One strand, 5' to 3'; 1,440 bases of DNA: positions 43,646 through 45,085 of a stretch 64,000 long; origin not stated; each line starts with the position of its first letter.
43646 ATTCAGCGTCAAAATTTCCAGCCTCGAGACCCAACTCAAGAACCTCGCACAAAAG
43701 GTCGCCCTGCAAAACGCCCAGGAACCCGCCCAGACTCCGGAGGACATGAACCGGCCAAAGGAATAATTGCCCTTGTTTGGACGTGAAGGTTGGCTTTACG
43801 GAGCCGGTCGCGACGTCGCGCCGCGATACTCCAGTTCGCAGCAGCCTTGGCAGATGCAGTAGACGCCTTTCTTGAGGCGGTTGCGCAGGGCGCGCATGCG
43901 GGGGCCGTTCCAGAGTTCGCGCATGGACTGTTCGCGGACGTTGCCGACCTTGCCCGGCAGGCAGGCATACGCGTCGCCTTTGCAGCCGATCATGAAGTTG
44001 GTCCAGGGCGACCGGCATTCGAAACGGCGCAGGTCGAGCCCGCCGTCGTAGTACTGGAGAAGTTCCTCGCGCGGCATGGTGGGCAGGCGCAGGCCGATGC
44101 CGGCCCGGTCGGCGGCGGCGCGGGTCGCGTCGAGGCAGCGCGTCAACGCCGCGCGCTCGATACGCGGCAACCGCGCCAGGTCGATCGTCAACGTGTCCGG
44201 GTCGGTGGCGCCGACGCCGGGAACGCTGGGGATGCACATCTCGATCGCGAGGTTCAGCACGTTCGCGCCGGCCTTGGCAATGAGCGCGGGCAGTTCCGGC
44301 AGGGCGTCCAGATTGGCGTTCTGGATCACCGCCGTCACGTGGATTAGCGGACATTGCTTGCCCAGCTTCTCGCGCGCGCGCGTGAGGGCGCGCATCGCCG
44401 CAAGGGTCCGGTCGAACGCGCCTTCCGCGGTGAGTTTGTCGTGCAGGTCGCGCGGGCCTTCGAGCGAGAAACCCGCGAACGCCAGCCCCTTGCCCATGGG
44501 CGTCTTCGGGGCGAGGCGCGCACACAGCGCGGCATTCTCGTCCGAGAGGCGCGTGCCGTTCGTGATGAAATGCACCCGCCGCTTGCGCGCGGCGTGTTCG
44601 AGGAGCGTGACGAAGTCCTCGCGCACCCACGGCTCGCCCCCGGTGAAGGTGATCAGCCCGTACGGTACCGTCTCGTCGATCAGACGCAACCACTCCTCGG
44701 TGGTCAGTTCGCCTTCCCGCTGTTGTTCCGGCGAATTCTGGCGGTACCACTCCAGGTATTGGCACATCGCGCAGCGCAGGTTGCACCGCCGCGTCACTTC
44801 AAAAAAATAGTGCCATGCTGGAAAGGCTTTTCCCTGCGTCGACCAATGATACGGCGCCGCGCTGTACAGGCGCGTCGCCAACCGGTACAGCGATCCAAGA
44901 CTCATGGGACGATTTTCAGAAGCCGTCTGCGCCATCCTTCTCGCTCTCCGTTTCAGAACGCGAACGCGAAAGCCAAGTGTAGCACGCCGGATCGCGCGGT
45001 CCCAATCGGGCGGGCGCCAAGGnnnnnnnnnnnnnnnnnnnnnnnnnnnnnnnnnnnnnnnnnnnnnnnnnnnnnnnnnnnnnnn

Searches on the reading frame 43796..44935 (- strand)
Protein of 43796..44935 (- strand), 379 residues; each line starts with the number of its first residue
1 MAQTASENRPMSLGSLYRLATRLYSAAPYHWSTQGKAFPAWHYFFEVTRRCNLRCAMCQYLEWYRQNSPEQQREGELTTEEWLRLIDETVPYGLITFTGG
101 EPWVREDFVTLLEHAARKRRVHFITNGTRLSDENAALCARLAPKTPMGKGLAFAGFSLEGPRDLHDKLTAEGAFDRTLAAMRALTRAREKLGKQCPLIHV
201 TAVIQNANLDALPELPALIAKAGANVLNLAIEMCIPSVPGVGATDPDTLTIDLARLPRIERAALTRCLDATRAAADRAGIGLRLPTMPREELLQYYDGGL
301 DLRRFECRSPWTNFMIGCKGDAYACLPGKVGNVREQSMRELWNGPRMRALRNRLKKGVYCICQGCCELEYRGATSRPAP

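Call 3: search_protein_families(library=pfam, proteins=[window:43796-44935:-], max_evalue=0.01)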
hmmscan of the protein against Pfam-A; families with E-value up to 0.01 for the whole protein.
window:43796-44935:- (379 aa): 3 families
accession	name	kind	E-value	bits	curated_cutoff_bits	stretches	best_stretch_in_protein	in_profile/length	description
PF04055.27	Radical_SAM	-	1.1e-17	65.1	29.5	1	46-187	2-139/166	Radical SAM superfamily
PF13186.11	SPASM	-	7e-12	45.9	21.5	1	307-365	1-66/67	Iron-sulfur cluster-binding domain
PF13353.11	Fer4_12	-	0.0042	17.8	22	1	50-132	14-96/137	4Fe-4S single cluster domain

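Call 4: search_protein_families(library=ncbifam, proteins=[window:43796-44935:-], max_evalue=0.01)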
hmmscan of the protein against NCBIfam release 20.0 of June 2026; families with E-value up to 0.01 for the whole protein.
window:43796-44935:- (379 aa): 58 families (the best 25 are shown)
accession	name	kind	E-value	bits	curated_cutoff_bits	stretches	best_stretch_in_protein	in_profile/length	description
TIGR04317.1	W_rSAM_matur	equivalog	1.2e-20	74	380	1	44-227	7-179/349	tungsten cofactor oxidoreductase radical SAM maturase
TIGR04347.1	pseudo_SAM_Halo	equivalog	4.8e-20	72.2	525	1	45-225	42-205/390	TIGR04347 family pseudo-SAM/SPASM protein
TIGR04311.1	rSAM_Geo_metal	subfamily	4.8e-20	72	400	2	43-226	5-181/423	radical SAM/SPASM family putative metalloenzyme maturase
TIGR04054.1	rSAM_NirJ1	equivalog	6.7e-20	71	650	1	45-193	40-178/387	putative heme d1 biosynthesis radical SAM protein NirJ1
TIGR04546.1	rSAM_ahbC_deAc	equivalog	6.7e-19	67.9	650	1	45-193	43-181/390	12,18-didecarboxysiroheme deacetylase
TIGR04053.2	TIGR04053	equivalog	1.2e-18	67.5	395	1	44-228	11-182/366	TIGR04053 family radical SAM/SPASM domain-containing protein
NF045574.1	sacti_mat_StsB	exception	5.9e-18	65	625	1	43-215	98-252/466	StsB family radical SAM/SPASM domain sactipeptide maturase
TIGR04051.1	rSAM_NirJ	equivalog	1.1e-17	64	515.45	1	45-224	6-168/354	heme d1 biosynthesis radical SAM protein NirJ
TIGR03962.1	mycofact_rSAM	equivalog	1.3e-17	64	265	1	45-226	16-180/339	mycofactocin radical SAM maturase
NF033640.1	N_Twi_rSAM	subfamily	1.8e-17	63.5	170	2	48-229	118-300/398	twitch domain-containing radical SAM protein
TIGR04250.1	SCM_rSAM_ScmE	equivalog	1.9e-17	63.2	400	1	46-188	8-141/358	SynChlorMet cassette radical SAM/SPASM protein ScmE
TIGR04055.1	rSAM_NirJ2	equivalog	2.7e-17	63.3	500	1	46-188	5-137/326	putative heme d1 biosynthesis radical SAM protein NirJ2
TIGR04545.1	rSAM_ahbD_hemeb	equivalog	6.8e-17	61.9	500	1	45-227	4-170/339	heme b synthase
TIGR03977.1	rSAM_pair_HxsC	equivalog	2e-15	56.5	267.9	1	42-252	26-221/292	His-Xaa-Ser system radical SAM maturase HxsC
TIGR04340.1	rSAM_ACGX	hypoth_equivalog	7.3e-15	55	400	2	43-230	5-180/341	radical SAM/SPASM domain protein, ACGX system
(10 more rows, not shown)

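Call 6: search_solved_structures(query=window:43796-44935:-, max_evalue=0.001)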
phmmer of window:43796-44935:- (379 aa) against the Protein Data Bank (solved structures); distinct sequences matched with E-value up to 0.001: 5.
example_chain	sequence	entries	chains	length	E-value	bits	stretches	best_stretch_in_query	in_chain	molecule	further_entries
6efn_A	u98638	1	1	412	1.5e-06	30.6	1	43-233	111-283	Sporulation killing factor maturation protein SkfB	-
6c8v_A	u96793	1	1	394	2.9e-05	26.4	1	44-118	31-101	Coenzyme PQQ synthesis protein E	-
7vob_C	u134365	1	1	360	0.0001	24.6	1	42-230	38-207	Cytosylglucuronate decarboxylase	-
7voc_C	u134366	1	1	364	0.0001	24.6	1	42-230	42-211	Cytosylglucuronate decarboxylase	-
7tol_A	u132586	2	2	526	0.0009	21.5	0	45-134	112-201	glycerol dibiphytanyl glycerol tetraether - macrocyclic archaeol synthase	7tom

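Call 13: find_homologous_proteins(query=window:43796-44935:-, max_evalue=0.001)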
Query window:43796-44935:- (379 aa): 903 proteins with E <= 0.001 among 8000 candidates; the best 120 are listed.
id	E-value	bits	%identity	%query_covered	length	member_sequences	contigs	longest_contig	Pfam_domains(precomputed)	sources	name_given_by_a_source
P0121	1.5e-260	882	100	100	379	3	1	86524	PF13186.12,PF04055.28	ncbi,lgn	-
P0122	1.5e-141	490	55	97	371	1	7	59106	PF13186.12,PF04055.28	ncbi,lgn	-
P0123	3.1e-137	476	56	97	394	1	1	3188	PF13186.12,PF04055.28,PF13353.12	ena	-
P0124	5.5e-135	468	55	95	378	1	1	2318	PF13186.12,PF04055.28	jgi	jgi:radical SAM protein with 4Fe4S-binding SPASM domain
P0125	3.0e-133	463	55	98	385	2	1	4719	PF13186.12,PF04055.28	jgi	-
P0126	7.9e-133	461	54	96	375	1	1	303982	PF13186.12,PF04055.28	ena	-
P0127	1.1e-132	461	56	96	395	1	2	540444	PF13186.12,PF04055.28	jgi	jgi:radical SAM protein with 4Fe4S-binding SPASM domain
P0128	1.8e-132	460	53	94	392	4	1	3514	PF13186.12,PF04055.28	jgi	jgi:MoaA/NifB/PqqE/SkfB family radical SAM enzyme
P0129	7.4e-130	451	53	98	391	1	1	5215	PF13186.12,PF04055.28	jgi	jgi:radical SAM protein with 4Fe4S-binding SPASM domain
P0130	1.6e-129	450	51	98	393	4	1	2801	PF13186.12,PF04055.28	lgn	-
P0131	1.6e-129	450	55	96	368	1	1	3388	PF13186.12,PF04055.28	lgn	-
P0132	1.6e-128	447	54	96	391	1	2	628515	PF13186.12,PF04055.28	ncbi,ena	-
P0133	3.7e-128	446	53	97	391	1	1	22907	PF13186.12,PF04055.28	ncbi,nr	ncbi:MAG: radical SAM protein [Candidatus Hydrogenedentes bacterium]|nr:radical SAM protein [Candida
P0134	6.7e-128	445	52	97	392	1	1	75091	PF13186.12,PF04055.28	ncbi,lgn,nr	ncbi:MAG: radical SAM protein [Candidatus Hydrogenedentes bacterium]|nr:radical SAM protein [Candida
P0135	1.2e-127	444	53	98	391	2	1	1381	PF13186.12,PF04055.28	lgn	-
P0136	2.4e-127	443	51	97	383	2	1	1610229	PF13186.12,PF04055.28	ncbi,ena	-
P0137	3.6e-127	443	53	98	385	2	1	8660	PF13186.12,PF04055.28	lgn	-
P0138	8.6e-127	441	53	99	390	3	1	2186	PF13186.12,PF04055.28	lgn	-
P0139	1.5e-126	441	52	96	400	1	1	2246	PF13186.12,PF04055.28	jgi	-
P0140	2.3e-126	440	55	92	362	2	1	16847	PF13186.12,PF04055.28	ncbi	-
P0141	1.6e-125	437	52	97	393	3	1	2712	PF13186.12,PF04055.28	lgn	-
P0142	7.3e-125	435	52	95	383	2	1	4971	PF13186.12,PF04055.28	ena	-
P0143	3.8e-124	433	51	95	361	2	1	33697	PF13186.12,PF04055.28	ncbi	-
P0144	4.0e-124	433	52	96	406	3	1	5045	PF13186.12,PF04055.28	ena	-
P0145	5.3e-124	432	52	98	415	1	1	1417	PF13186.12,PF04055.28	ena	-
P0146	5.9e-124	432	52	96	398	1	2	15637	PF13186.12,PF04055.28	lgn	-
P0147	1.4e-123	431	51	94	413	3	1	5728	PF13186.12,PF04055.28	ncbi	-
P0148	2.1e-123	430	51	96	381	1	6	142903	PF13186.12,PF04055.28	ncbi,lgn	-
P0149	3.0e-123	430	51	96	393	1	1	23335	PF13186.12,PF04055.28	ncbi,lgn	-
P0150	3.3e-123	430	51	94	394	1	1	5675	PF13186.12,PF04055.28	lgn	-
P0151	6.1e-123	429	50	96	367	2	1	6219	PF13186.12,PF04055.28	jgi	-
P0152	1.1e-122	428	51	98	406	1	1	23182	PF13186.12,PF04055.28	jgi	jgi:MoaA/NifB/PqqE/SkfB family radical SAM enzyme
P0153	1.1e-122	428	51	97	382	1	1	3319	PF13186.12,PF04055.28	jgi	-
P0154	4.4e-122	426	49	97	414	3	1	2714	PF13186.12,PF04055.28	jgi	-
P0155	4.5e-122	426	48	96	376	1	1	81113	PF13186.12,PF04055.28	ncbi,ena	-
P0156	4.5e-122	426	50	96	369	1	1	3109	PF13186.12,PF04055.28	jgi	jgi:MoaA/NifB/PqqE/SkfB family radical SAM enzyme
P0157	4.6e-122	426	49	97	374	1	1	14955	PF13186.12,PF04055.28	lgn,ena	-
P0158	5.8e-122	425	52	94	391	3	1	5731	PF13186.12,PF04055.28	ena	-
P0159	9.5e-122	425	48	97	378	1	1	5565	PF13186.12,PF04055.28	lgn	-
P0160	1.0e-121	425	52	99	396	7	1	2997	PF13186.12,PF04055.28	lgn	-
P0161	2.2e-121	424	51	98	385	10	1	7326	PF13186.12,PF04055.28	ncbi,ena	-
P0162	3.4e-121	423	49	98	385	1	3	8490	PF13186.12,PF04055.28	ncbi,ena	-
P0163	6.7e-121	422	51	96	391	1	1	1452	PF13186.12,PF04055.28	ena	-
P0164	7.7e-121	422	50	94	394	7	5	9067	PF13186.12,PF04055.28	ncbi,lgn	ncbi:MAG: radical SAM protein [Candidatus Hydrogenedentota bacterium]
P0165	8.9e-121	422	50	95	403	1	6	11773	PF13186.12,PF04055.28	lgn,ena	-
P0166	1.0e-120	421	49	96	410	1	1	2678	PF13186.12,PF04055.28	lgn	-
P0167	1.1e-120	421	51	95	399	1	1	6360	PF13186.12,PF04055.28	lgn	-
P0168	1.1e-120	421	51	95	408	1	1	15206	PF13186.12,PF04055.28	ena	-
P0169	1.5e-120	421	50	95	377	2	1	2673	PF13186.12,PF04055.28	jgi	-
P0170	2.8e-120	420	51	98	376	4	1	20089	PF13186.12,PF04055.28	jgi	-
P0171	3.5e-120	420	51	97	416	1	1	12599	PF13186.12,PF04055.28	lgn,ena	-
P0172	4.3e-120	419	49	95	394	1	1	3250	PF13186.12,PF04055.28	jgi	-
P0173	5.4e-120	419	49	97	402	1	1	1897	PF13186.12,PF04055.28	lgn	-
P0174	6.9e-120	419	50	98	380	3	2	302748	PF13186.12,PF04055.28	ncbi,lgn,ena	-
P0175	7.7e-120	418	49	96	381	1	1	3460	PF13186.12,PF04055.28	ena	-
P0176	7.9e-120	418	49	96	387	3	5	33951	PF13186.12,PF04055.28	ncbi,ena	-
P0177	9.7e-120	418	51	96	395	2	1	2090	PF13186.12,PF04055.28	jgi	jgi:MoaA/NifB/PqqE/SkfB family radical SAM enzyme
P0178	9.7e-120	418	48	100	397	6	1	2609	PF13186.12,PF04055.28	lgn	-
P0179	1.4e-119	418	49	96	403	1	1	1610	PF13186.12,PF04055.28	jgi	jgi:MoaA/NifB/PqqE/SkfB family radical SAM enzyme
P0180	2.2e-119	417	50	97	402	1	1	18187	PF13186.12,PF04055.28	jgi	jgi:MoaA/NifB/PqqE/SkfB family radical SAM enzyme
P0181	2.5e-119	417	52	93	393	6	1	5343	PF13186.12,PF04055.28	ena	-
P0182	3.6e-119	416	50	99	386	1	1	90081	PF13186.12,PF04055.28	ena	-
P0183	3.8e-119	416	50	95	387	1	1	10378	PF13186.12,PF04055.28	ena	-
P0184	5.0e-119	416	50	95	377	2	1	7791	PF13186.12,PF04055.28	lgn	-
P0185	1.5e-118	414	48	97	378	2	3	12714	PF13186.12,PF04055.28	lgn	-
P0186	2.4e-118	414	50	94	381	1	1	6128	PF13186.12,PF04055.28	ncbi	-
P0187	2.7e-118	413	50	97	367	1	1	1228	PF13186.12,PF04055.28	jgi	-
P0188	2.9e-118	413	51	96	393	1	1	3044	PF13186.12,PF04055.28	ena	-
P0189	3.5e-118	413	50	95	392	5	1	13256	PF13186.12,PF04055.28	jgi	jgi:MoaA/NifB/PqqE/SkfB family radical SAM enzyme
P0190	4.1e-118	413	50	95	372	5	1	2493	PF13186.12,PF04055.28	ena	-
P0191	4.3e-118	413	49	98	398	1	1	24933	PF13186.12,PF04055.28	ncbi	-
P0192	5.8e-118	412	49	95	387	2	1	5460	PF13186.12,PF04055.28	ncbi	-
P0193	6.2e-118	412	50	97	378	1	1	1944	PF13186.12,PF04055.28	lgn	-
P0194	8.5e-118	412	49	98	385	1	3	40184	PF13186.12,PF04055.28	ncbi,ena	-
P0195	8.6e-118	412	50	96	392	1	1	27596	PF13186.12,PF04055.28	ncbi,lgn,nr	ncbi:MAG: radical SAM protein [Candidatus Hydrogenedentes bacterium]|nr:radical SAM protein [Candida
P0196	1.2e-117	411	50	96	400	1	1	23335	PF13186.12,PF04055.28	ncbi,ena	-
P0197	1.4e-117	411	48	99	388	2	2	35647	PF13186.12,PF04055.28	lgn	-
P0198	1.4e-117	411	49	94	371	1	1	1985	PF13186.12,PF04055.28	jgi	jgi:MoaA/NifB/PqqE/SkfB family radical SAM enzyme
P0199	2.2e-117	410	50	96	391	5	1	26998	PF13186.12,PF04055.28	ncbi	-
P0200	2.2e-117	410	49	98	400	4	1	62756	PF13186.12,PF04055.28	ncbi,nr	ncbi:MAG: radical SAM protein [Candidatus Hydrogenedentes bacterium]|nr:radical SAM protein [Candida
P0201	2.3e-117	410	49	95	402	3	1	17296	PF13186.12,PF04055.28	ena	-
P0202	3.7e-117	410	48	98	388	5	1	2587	PF13186.12,PF04055.28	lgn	-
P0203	4.3e-117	409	49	97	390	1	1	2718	PF13186.12,PF04055.28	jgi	-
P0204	5.5e-117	409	47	97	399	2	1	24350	PF13186.12,PF04055.28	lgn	-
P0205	8.3e-117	408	49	98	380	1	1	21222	PF13186.12,PF04055.28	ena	-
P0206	8.4e-117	408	50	95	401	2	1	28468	PF13186.12,PF04055.28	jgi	-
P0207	8.5e-117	408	48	100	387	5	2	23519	PF13186.12,PF04055.28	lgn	-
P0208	1.1e-116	408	49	98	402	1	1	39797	PF13186.12,PF04055.28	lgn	-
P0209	1.1e-116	408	48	96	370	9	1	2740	PF13186.12,PF04055.28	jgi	-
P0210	1.2e-116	408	48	98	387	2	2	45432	PF13186.12,PF04055.28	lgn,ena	-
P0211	1.4e-116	408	48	96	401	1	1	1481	PF13186.12,PF04055.28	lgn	-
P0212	1.7e-116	407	47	97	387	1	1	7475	PF13186.12,PF04055.28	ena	-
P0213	1.7e-116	407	49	97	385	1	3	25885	PF13186.12,PF04055.28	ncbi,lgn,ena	-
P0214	2.2e-116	407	48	97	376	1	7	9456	PF13186.12,PF04055.28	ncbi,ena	-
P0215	3.2e-116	407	49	94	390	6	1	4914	PF13186.12,PF04055.28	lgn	-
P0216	3.4e-116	406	47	97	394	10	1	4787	PF13186.12,PF04055.28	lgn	-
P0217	4.2e-116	406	48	98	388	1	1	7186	PF13186.12,PF04055.28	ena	-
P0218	4.6e-116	406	49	95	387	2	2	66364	PF13186.12,PF04055.28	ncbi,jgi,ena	-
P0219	4.7e-116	406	48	98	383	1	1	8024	PF13186.12,PF04055.28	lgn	-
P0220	4.9e-116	406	49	97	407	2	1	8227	PF13186.12,PF04055.28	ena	-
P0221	7.1e-116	405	48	97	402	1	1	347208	PF13186.12,PF04055.28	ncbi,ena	-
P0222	7.2e-116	405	48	98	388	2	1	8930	PF13186.12,PF04055.28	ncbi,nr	ncbi:MAG: radical SAM protein [Candidatus Hydrogenedentes bacterium]|nr:radical SAM protein [Candida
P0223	9.8e-116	405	47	100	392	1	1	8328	PF13186.12,PF04055.28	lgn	-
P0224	1.1e-115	405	49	95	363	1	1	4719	PF13186.12,PF04055.28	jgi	-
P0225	1.5e-115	404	49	94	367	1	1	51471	PF13186.12,PF04055.28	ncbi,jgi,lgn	-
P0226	1.5e-115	404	48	97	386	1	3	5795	PF13186.12,PF04055.28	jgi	jgi:MoaA/NifB/PqqE/SkfB family radical SAM enzyme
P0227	2.4e-115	404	48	99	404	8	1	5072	PF13186.12,PF04055.28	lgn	-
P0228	4.6e-115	403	47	96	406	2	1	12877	PF13186.12,PF04055.28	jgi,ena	-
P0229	5.1e-115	403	49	97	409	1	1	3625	PF13186.12,PF04055.28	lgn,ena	-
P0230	5.3e-115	403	48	96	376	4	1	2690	PF13186.12,PF04055.28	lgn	-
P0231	5.7e-115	402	47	98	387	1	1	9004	PF13186.12,PF04055.28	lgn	-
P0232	6.1e-115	402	49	96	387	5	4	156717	PF13186.12,PF04055.28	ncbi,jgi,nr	ncbi:MAG TPA: radical SAM protein [Candidatus Hydrogenedentes bacterium]|nr:radical SAM protein [Can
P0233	6.1e-115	402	49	95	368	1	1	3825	PF13186.12,PF04055.28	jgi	jgi:MoaA/NifB/PqqE/SkfB family radical SAM enzyme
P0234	9.4e-115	402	49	95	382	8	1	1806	PF13186.12,PF04055.28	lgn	-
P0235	1.1e-114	401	50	95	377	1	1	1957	PF13186.12,PF04055.28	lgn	-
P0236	1.4e-114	401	50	95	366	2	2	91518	PF13186.12,PF04055.28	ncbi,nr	ncbi:MAG TPA: radical SAM protein [Candidatus Hydrogenedentes bacterium]|nr:radical SAM protein [Can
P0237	1.6e-114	401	49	97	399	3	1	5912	PF13186.12,PF04055.28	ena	-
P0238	1.6e-114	401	48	98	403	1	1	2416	PF13186.12,PF04055.28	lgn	-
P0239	1.9e-114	401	47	98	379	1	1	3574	PF13186.12,PF04055.28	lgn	-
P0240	1.9e-114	401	48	95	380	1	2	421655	PF13186.12,PF04055.28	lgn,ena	-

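Call 14: find_encoding_contigs(protein=P0122, flank=7000, max_places=1)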
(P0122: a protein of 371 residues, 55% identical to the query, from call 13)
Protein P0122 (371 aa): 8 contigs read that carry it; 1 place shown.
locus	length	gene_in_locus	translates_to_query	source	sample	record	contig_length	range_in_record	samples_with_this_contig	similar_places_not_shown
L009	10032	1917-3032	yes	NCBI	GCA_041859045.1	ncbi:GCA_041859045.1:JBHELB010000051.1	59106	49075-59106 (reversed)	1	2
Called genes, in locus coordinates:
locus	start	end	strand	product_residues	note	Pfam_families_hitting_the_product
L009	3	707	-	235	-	?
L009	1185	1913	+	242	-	PF00483:NTP_transferase, PF12804:NTP_transf_3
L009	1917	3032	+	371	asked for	PF04055:Radical_SAM, PF13186:SPASM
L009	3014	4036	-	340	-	-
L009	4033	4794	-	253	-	PF12679:ABC2_membrane_2, PF12730:ABC2_membrane_4 (weak), PF10920:DUF2705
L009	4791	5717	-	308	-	PF00005:ABC_tran, PF13304:AAA_21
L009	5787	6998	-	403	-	PF00989:PAS, PF08448:PAS_4, PF13188:PAS_8, PF13426:PAS_9, PF00512:HisKA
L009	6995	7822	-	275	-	PF00590:TP_methylase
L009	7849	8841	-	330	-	PF00303:Thymidylat_synt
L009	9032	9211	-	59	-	-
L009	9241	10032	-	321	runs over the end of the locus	PF01145:Band_7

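Call 15: find_encoding_contigs(protein=P0127, flank=7000, max_places=1)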
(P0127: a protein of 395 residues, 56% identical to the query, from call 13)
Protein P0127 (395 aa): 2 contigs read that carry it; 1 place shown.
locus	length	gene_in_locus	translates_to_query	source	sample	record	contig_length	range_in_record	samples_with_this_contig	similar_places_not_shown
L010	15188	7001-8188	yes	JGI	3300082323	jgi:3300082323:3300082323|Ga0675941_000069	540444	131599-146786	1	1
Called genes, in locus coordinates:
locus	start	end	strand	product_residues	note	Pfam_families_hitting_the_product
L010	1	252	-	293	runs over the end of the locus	PF13641:Glyco_tranf_2_3, PF00535:Glycos_transf_2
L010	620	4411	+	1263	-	PF02449:Glyco_hydro_42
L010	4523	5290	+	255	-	-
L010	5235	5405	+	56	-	-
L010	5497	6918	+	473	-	PF00375:SDF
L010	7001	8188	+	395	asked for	PF04055:Radical_SAM, PF13186:SPASM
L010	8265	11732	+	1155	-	PF04542:Sigma70_r2, PF07638:Sigma70_ECF (faint), PF04545:Sigma70_r4 (weak), PF08281:Sigma70_r4_2, PF02369:Big_1 (faint), PF13620:CarboxypepD_reg (weak), PF13620:CarboxypepD_reg, PF13620:CarboxypepD_reg, +9 more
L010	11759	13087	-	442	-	PF05496:RuvB_N, PF01078:Mg_chelatase (faint), PF13191:AAA_16 (faint), PF07728:AAA_5 (weak), PF00004:AAA, PF16193:AAA_assoc_2, PF12002:MgsA_C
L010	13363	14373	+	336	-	PF01118:Semialdhyde_dh, PF02774:Semialdhyde_dhC, PF22698:Semialdhyde_dhC_1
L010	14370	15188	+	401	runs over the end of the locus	PF01960:ArgJ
